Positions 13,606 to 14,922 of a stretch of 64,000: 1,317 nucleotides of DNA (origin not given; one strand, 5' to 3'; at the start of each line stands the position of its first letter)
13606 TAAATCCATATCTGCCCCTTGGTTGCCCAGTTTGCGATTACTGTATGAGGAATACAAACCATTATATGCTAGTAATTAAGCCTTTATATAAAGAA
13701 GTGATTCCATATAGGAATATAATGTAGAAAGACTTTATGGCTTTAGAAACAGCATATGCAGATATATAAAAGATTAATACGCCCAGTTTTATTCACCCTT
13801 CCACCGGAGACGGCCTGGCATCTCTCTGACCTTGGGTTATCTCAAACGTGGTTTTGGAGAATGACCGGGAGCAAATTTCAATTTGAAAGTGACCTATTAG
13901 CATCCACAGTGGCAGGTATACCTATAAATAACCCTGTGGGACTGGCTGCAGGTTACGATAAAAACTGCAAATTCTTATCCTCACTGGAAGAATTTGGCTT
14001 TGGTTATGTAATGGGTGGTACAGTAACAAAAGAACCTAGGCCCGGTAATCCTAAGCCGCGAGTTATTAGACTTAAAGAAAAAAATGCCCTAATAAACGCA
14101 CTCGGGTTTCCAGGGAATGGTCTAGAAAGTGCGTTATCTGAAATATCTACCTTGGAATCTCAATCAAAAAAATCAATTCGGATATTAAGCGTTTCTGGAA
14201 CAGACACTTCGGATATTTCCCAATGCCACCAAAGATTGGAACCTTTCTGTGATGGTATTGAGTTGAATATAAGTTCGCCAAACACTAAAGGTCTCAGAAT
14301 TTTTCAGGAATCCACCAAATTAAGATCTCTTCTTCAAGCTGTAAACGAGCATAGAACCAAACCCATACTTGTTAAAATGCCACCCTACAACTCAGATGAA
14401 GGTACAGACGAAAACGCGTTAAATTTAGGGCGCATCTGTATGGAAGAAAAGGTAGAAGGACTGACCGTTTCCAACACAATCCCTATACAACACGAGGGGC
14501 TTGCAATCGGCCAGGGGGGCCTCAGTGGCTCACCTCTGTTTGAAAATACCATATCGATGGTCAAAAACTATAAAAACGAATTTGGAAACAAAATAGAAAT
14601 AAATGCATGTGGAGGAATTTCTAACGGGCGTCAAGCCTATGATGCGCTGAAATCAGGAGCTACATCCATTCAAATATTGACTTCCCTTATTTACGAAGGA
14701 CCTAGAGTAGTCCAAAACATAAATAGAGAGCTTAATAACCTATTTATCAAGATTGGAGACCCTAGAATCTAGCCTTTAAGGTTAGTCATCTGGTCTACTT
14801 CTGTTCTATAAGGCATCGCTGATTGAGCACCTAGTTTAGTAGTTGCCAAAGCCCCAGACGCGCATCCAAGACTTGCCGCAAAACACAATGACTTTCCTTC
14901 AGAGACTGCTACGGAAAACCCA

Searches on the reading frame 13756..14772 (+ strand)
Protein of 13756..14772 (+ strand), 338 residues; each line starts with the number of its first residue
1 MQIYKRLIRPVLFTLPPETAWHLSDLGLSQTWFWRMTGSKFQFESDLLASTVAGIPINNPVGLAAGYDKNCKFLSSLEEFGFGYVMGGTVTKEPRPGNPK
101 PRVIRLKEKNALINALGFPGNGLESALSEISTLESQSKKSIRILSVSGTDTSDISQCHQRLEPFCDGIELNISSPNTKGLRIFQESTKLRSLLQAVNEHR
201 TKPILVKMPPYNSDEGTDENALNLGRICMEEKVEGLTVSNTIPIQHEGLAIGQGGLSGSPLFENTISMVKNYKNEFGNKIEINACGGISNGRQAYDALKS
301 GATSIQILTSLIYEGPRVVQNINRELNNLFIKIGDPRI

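Call 76: search_protein_families(library=pfam, proteins=[window:13756-14772:+], max_evalue=0.00001)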
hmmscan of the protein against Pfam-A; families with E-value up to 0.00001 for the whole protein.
window:13756-14772:+ (338 aa): 1 family
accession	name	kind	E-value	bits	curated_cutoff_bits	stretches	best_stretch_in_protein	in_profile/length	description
PF01180.27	DHO_dh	-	6.3e-63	213.1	27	1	48-329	2-290/291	Dihydroorotate dehydrogenase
